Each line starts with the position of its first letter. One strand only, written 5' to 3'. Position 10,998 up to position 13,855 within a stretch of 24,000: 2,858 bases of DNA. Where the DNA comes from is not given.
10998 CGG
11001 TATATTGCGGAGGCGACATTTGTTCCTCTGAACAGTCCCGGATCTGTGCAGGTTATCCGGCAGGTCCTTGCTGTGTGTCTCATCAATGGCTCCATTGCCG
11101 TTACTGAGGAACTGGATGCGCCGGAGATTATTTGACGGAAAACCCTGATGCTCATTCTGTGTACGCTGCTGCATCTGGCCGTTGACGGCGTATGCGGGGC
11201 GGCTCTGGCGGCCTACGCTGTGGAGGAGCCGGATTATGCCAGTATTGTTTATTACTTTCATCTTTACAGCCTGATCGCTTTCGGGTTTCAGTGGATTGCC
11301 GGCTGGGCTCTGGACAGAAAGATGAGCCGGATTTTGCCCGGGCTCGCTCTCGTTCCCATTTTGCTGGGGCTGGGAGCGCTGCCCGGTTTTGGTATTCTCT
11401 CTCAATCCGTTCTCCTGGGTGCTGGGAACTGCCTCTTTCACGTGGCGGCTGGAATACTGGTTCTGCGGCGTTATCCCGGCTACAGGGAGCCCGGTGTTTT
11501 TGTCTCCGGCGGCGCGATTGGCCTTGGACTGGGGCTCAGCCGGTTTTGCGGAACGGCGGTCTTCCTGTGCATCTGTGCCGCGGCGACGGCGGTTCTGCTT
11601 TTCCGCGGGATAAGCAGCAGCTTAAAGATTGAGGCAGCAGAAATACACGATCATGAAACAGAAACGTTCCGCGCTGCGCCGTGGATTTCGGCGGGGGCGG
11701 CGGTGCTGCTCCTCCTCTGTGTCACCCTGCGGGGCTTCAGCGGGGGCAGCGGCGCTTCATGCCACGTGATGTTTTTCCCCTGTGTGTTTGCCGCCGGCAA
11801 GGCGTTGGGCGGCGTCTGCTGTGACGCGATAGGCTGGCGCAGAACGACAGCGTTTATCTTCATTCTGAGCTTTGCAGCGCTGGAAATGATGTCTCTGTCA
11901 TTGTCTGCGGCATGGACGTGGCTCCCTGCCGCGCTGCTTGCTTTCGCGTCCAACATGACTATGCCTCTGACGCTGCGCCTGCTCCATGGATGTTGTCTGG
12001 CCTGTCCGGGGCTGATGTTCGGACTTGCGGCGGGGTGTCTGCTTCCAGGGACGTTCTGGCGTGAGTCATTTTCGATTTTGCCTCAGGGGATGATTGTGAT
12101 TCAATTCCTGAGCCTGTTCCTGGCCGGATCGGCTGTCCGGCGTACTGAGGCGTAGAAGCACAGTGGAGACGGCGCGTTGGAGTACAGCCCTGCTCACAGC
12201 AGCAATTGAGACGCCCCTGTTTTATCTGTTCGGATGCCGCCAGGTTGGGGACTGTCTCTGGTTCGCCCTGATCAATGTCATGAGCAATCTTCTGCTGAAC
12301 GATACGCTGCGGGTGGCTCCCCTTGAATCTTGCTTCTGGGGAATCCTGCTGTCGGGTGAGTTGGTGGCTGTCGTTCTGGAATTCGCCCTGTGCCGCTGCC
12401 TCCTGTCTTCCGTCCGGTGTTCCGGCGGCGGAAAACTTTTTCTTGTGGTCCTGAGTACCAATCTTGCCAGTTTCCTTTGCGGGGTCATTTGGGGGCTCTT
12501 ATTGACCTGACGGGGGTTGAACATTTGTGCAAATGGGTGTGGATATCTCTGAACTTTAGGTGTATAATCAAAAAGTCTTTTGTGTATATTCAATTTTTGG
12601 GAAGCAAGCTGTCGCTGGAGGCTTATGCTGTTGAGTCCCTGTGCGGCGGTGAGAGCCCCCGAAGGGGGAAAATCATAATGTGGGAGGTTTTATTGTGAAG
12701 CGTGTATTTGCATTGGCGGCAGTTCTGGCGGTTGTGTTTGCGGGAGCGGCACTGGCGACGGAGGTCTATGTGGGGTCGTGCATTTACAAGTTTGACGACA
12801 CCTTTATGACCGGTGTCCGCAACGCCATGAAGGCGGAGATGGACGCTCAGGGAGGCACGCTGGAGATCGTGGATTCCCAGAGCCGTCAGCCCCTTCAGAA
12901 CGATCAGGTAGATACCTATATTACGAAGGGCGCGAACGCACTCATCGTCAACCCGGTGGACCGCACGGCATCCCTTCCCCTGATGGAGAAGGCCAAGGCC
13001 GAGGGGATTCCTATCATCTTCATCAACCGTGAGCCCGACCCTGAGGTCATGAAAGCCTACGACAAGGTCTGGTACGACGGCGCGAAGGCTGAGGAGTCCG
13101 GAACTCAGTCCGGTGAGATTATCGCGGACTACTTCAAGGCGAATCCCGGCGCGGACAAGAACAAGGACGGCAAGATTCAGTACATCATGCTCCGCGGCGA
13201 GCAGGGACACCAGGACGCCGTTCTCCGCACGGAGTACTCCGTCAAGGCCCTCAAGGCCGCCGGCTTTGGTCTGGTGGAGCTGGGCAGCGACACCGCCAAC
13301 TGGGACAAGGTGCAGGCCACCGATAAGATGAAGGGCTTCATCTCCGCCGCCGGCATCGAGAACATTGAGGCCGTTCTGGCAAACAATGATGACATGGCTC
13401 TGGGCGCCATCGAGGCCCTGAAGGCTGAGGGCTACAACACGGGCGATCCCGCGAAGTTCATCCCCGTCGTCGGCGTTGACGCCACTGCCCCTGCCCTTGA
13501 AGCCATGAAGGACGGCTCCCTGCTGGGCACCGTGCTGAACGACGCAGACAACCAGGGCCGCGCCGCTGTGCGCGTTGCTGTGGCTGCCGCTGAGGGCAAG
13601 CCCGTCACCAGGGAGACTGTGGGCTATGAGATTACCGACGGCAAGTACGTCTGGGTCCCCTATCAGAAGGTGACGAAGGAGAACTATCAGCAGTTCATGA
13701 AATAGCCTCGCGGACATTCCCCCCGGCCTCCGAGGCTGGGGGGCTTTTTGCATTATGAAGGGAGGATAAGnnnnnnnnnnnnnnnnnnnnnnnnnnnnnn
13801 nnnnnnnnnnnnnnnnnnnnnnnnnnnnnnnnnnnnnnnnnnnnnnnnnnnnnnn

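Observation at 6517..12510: Eight-gene same-strand cluster of exported and membrane proteins with no recognisable function, headed by a TMEM43/DUF1625 homologue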

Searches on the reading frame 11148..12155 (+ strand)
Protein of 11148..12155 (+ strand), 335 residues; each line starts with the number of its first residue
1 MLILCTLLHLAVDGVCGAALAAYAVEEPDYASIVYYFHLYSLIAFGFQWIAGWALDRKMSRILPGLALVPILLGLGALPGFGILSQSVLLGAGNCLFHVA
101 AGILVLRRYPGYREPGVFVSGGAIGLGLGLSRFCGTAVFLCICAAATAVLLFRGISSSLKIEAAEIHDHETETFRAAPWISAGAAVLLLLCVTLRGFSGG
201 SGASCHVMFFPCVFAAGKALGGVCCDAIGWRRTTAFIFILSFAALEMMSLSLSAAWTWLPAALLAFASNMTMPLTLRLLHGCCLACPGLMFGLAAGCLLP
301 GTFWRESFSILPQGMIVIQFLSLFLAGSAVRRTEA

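Call 3: search_protein_families(library=pfam, proteins=[window:11148-12155:+], max_evalue=1)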
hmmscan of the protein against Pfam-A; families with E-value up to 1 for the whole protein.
window:11148-12155:+ (335 aa): 0 families

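Call 4: search_protein_families(library=ncbifam, proteins=[window:11148-12155:+], max_evalue=1)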
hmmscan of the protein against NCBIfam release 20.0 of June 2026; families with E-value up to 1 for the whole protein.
window:11148-12155:+ (335 aa): 0 families

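Call 6: search_protein_families(library=padloc, proteins=[window:11148-12155:+], max_evalue=0.1)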
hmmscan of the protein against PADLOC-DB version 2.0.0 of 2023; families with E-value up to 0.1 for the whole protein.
window:11148-12155:+ (335 aa): 0 families

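Call 7: search_protein_families(library=phrogs, proteins=[window:11148-12155:+], max_evalue=0.1)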
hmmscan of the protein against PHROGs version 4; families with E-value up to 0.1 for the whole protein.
window:11148-12155:+ (335 aa): 0 families

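Call 18: find_homologous_proteins(query=window:11148-12155:+, max_evalue=0.001)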
Query window:11148-12155:+ (335 aa): 262 proteins with E <= 0.001 among 8000 candidates; the best 120 are listed.
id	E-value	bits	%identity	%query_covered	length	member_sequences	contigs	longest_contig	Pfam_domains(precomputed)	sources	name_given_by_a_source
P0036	5.4e-214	728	100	100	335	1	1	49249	-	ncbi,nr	ncbi:MAG: hypothetical protein K6E38_05805 [Fretibacterium sp.]|nr:hypothetical protein [Fretibacter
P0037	7.3e-146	504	72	99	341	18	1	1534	-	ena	-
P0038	6.0e-140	484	69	100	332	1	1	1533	-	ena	-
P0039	8.7e-136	471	68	99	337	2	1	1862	-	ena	-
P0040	3.8e-132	459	68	97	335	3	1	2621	-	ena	-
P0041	3.5e-131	456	67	100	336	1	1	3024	-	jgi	jgi:hypothetical protein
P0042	5.0e-126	439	65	100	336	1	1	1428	-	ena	-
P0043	8.4e-103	362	57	99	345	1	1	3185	-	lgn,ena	-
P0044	2.4e-98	348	55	98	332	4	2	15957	-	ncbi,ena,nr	ncbi:MAG: hypothetical protein IJ563_10875 [Selenomonadaceae bacterium]|nr:hypothetical protein [Sel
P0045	1.0e-93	332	53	100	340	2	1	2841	-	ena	-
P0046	3.9e-93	331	56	93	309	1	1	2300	-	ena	-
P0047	8.7e-93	329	52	99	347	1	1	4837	-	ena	-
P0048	1.1e-92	329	54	99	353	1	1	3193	-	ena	-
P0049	1.2e-92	329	51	100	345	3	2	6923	-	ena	-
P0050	2.5e-92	328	51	98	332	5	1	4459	-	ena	-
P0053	1.6e-91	325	53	98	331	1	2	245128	-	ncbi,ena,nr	ncbi:MAG: hypothetical protein IJ862_01730 [Selenomonadaceae bacterium]|nr:hypothetical protein [Sel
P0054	2.0e-91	325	52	97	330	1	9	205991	-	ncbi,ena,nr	ncbi:MAG: hypothetical protein IJS28_04750 [Synergistaceae bacterium]|nr:hypothetical protein [Syner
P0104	7.3e-85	303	51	100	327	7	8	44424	-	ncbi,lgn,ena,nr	ncbi:MAG: hypothetical protein IKZ43_07810 [Acidaminococcaceae bacterium]|nr:hypothetical protein [A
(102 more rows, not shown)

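Call 19: find_encoding_contigs(protein=P0053, flank=6000, max_places=1)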
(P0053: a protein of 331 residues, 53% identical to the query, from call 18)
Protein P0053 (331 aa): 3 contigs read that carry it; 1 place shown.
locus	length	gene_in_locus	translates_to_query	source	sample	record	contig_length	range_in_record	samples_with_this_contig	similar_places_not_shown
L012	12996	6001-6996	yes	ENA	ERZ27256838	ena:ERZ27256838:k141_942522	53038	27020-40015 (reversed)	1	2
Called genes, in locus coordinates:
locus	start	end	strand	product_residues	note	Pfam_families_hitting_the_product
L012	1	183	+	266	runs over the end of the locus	PF01026:TatD_DNase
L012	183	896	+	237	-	PF02527:GidB, PF13847:Methyltransf_31 (weak)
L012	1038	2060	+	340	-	PF00579:tRNA-synt_1b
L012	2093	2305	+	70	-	PF03840:SecG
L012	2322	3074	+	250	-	PF12146:Hydrolase_4, PF00561:Abhydrolase_1, PF12697:Abhydrolase_6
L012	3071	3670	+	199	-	PF01330:RuvA_N, PF14520:HHH_5, PF21176:RecR_HhH (weak), PF07499:RuvA_C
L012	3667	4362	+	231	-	PF02581:TMP-TENI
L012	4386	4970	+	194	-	PF02142:MGS, PF01808:AICARFT_IMPCHas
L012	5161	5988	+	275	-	PF00753:Lactamase_B, PF23023:Anti-Pycsar_Apyc1 (weak), PF12706:Lactamase_B_2 (weak)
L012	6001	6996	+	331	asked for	-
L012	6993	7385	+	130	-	-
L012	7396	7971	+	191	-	-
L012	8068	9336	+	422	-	PF02844:GARS_N, PF01071:GARS_A, PF02786:CPSase_L_D2 (weak), PF02222:ATP-grasp (faint), PF02843:GARS_C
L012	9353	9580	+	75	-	-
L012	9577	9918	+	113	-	-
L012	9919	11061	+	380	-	PF01593:Amino_oxidase (faint), PF12831:FAD_oxidored (faint), PF13450:NAD_binding_8, PF03275:GLF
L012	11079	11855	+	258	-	PF14393:DUF4422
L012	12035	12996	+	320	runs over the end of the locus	PF01073:3Beta_HSD, PF01370:Epimerase, PF07993:NAD_binding_4 (faint), PF16363:GDP_Man_Dehyd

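Call 20: find_encoding_contigs(protein=P0054, flank=6000, max_places=1)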
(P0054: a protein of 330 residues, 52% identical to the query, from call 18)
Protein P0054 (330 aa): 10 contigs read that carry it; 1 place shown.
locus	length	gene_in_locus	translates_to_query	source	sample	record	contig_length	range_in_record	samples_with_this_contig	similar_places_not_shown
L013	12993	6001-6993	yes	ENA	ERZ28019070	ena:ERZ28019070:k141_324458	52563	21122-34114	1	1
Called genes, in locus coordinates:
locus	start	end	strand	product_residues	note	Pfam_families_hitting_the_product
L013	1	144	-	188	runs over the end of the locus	PF01885:PTS_2-RNA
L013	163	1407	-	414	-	PF13727:CoA_binding_3, PF02397:Bac_transf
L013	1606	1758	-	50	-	-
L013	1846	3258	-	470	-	PF00860:Xan_ur_permease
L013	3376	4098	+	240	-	-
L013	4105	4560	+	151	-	-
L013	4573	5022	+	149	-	-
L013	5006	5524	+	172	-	-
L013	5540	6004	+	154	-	-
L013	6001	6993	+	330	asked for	-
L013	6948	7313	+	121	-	-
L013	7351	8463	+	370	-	PF02608:Bmp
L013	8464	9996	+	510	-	PF00005:ABC_tran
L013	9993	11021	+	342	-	PF02653:BPD_transp_2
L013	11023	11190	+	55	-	-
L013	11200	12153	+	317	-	PF02653:BPD_transp_2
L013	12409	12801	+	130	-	-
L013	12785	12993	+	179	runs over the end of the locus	-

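Call 21: find_encoding_contigs(protein=P0104, flank=6000, max_places=1)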
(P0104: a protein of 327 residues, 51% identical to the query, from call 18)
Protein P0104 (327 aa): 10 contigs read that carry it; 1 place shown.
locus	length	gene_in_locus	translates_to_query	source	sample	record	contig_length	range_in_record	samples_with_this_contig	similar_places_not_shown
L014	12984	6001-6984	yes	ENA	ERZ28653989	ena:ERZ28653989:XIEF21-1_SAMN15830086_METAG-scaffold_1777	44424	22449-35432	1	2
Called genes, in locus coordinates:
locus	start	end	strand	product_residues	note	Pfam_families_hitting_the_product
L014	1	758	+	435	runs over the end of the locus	PF09587:PGA_cap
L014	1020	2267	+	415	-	PF03606:DcuC, PF06808:DctM (faint)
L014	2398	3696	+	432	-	PF01546:Peptidase_M20, PF07687:M20_dimer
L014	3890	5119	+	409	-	PF04389:Peptidase_M28 (weak), PF01546:Peptidase_M20, PF07687:M20_dimer (weak)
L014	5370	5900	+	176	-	-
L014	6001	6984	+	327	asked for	-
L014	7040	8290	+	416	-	PF02683:DsbD_TM, PF00578:AhpC-TSA, PF08534:Redoxin, PF00085:Thioredoxin (faint), PF13098:Thioredoxin_2, PF13905:Thioredoxin_8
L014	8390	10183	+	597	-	PF08757:CotH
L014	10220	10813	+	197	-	-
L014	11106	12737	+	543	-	PF02776:TPP_enzyme_N, PF00205:TPP_enzyme_M, PF02775:TPP_enzyme_C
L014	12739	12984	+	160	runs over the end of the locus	PF01842:ACT, PF22629:ACT_AHAS_ss, PF13710:ACT_5 (weak), PF10369:ALS_ss_C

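Call 27: search_solved_structures(query=A2, max_evalue=10)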
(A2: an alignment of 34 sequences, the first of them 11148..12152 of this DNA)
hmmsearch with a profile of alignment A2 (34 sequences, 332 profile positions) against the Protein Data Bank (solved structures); distinct sequences matched with E-value up to 10: 0.

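Call 33: predict_structure(alignment_id=A2)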
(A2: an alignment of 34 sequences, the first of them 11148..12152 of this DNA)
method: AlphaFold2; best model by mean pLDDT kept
length: 335 residues; sequences in the alignment: 34
mean_pLDDT: 89.2   pTM: 0.88
mean pLDDT of the five models: 89.2, 88.0, 87.8, 87.7, 83.8
residues with pLDDT >= 90: 234; 70-90: 72; 50-70: 25; < 50: 4
segments of 3 or more residues with pLDDT < 50: none
pLDDT, mean of each block of 10 residues (from residue 1): 96 97 94 95 96 94 95 96 96 98 93 95 93 93 97 76 57 64 91 77 69 95 96 96 92 84 93 93 92 89 79 90 92 68
secondary structure, 60 per line:
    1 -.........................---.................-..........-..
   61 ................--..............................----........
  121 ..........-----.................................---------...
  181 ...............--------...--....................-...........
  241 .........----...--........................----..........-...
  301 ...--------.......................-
elements in order: H2-26 H30-46 H48-57 H59-76 H79-108 H113-130 H136-168 H178-195 H209-228 H230-249 H259-282 H287-296 H298-303 H312-334

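Call 36: fold_search(model_id=the predicted structure, library=pdb)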
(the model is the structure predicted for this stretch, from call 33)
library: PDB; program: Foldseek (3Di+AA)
matches with E <= 10: 510; with E <= 0.001: 169
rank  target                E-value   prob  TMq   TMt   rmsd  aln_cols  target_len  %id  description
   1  6zgr_A                8.8e-07  1.00  0.61  0.53   6.9       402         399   19  Crystal structure of a MFS transporter with bound 1-hydroxynaphthalene-2-carboxylic acid at 2.67 Angstroem resolution (released 2021-10-20)
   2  6zgr_B                9.5e-07  1.00  0.58  0.54   7.3       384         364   19  Crystal structure of a MFS transporter with bound 1-hydroxynaphthalene-2-carboxylic acid at 2.67 Angstroem resolution (released 2021-10-20)
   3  6hcl_B                1.0e-06  1.00  0.59  0.55   7.5       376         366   20  Crystal structure of a MFS transporter with Ligand at 2.69 Angstroem resolution (released 2019-07-03)
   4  6g9x_B                1.6e-06  1.00  0.55  0.51   7.4       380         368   19  Crystal structure of a MFS transporter at 2.54 Angstroem resolution (released 2019-07-03)
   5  6zgs_B                1.8e-06  1.00  0.58  0.55   7.1       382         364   20  Crystal structure of a MFS transporter with bound 3-phenylpropanoic acid at 2.39 Angstroem resolution (released 2021-10-20)
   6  6zgs_A                2.0e-06  1.00  0.60  0.52   7.4       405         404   19  Crystal structure of a MFS transporter with bound 3-phenylpropanoic acid at 2.39 Angstroem resolution (released 2021-10-20)
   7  6hcl_A                2.1e-06  1.00  0.60  0.53   7.0       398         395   19  Crystal structure of a MFS transporter with Ligand at 2.69 Angstroem resolution (released 2019-07-03)
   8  6g9x_A                2.3e-06  1.00  0.62  0.54   6.9       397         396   18  Crystal structure of a MFS transporter at 2.54 Angstroem resolution (released 2019-07-03)
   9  8hpk_A                2.4e-06  1.00  0.64  0.56   6.2       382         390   18  Crystal structure of the bacterial oxalate transporter OxlT in an oxalate-bound occluded form (released 2023-02-15)
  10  8jtb                  5.0e-06  1.00  0.60  0.55   7.2       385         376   15  VMAT2 complex with dopamine (released 2024-05-08)
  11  8xob                  5.2e-06  1.00  0.65  0.58   7.0       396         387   14  VMAT2 protonated state (released 2024-05-08)
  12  8tgj_A                5.4e-06  1.00  0.55  0.49   7.7       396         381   14  VMAT1 dimer in unbound form and with reserpine (released 2024-03-20)
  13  8tgg_A                5.7e-06  1.00  0.66  0.59   6.3       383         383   13  VMAT1 dimer with MPP+ and reserpine (released 2024-03-20)
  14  8tgk_A                6.4e-06  1.00  0.59  0.53   7.7       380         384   12  VMAT1 dimer with histamine and reserpine (released 2024-03-20)
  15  8hpj_A                7.6e-06  1.00  0.54  0.47   8.6       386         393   18  Crystal structure of the bacterial oxalate transporter OxlT in a ligand-free outward-facing form (released 2023-02-15)
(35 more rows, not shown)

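Call 65: find_related_loci(query=A2, collection=metagenome_contigs, flank=4000)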
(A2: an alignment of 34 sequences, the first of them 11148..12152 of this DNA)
Query A2 (335 aa) in metagenome_contigs; peptide patterns used: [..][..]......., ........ (x = any residue, [..] = any of these).
262 stretches matched a pattern; 165 encode a relative of the query (tblastn E <= 1e-3); the best 80 are kept; 80 distinct loci.
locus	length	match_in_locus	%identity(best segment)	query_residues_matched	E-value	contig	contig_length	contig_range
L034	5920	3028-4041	73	1-332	8e-136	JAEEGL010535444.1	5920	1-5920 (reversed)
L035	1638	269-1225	51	1-332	2e-102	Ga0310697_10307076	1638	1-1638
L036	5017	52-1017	51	1-334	1e-94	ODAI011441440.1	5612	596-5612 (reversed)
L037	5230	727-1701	51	1-334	1e-91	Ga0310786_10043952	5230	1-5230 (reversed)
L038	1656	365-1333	52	1-332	8e-96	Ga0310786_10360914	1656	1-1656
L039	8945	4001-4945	50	1-331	1e-89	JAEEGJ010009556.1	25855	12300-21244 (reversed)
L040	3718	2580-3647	47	1-333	9e-87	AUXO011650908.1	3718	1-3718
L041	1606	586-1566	50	1-333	8e-92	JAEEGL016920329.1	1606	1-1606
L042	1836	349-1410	44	1-335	1e-90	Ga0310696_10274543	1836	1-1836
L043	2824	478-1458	51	1-333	3e-88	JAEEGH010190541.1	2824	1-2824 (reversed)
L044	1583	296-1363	47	1-333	8e-91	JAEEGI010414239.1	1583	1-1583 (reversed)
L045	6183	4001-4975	50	1-334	3e-85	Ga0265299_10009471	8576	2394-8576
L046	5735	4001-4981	50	1-333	2e-85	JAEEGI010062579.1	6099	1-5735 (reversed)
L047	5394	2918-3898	50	1-333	2e-85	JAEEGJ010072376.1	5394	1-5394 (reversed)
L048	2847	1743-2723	50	1-333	8e-87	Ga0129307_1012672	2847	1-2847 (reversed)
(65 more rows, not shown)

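Call 71: search_dna_similar(query=window:11148-12155:+, collection=plasmids, mode=protein, max_rows=10)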
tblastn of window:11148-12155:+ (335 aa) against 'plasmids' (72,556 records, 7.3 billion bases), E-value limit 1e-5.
No match.

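Call 82: search_protein_families(library=pfam, proteins=[L013:4573-5022:+, L014:5370-5900:+, L012:6993-7385:+], max_evalue=0.1)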
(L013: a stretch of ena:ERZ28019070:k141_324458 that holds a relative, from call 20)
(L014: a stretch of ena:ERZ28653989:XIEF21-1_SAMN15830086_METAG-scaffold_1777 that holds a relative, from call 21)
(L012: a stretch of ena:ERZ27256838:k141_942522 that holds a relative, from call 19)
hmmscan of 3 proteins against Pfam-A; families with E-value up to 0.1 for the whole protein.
L013:4573-5022:+ (149 aa): 0 families

L014:5370-5900:+ (176 aa): 0 families

L012:6993-7385:+ (130 aa): 1 family
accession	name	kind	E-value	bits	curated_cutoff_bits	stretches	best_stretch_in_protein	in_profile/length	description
PF07662.18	Nucleos_tra2_C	-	0.0002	21.6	32.3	1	30-99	99-166/213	Na+ dependent nucleoside transporter C-terminus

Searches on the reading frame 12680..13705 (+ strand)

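Call 8: search_protein_families(library=pfam, proteins=[window:12680-13705:+], max_evalue=0.001)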
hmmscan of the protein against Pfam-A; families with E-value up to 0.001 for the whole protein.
window:12680-13705:+ (341 aa): 3 families
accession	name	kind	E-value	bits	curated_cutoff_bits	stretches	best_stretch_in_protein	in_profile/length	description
PF13407.12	Peripla_BP_4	-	3.9e-55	187.6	35.1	1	34-307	4-257/258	Periplasmic binding protein domain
PF00532.27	Peripla_BP_1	-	2.6e-08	34.1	22.2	1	39-296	12-253/281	Periplasmic binding proteins and sugar binding domain of LacI family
PF13377.12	Peripla_BP_3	-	1.5e-06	28.8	26.5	1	168-314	14-155/167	Periplasmic binding protein-like domain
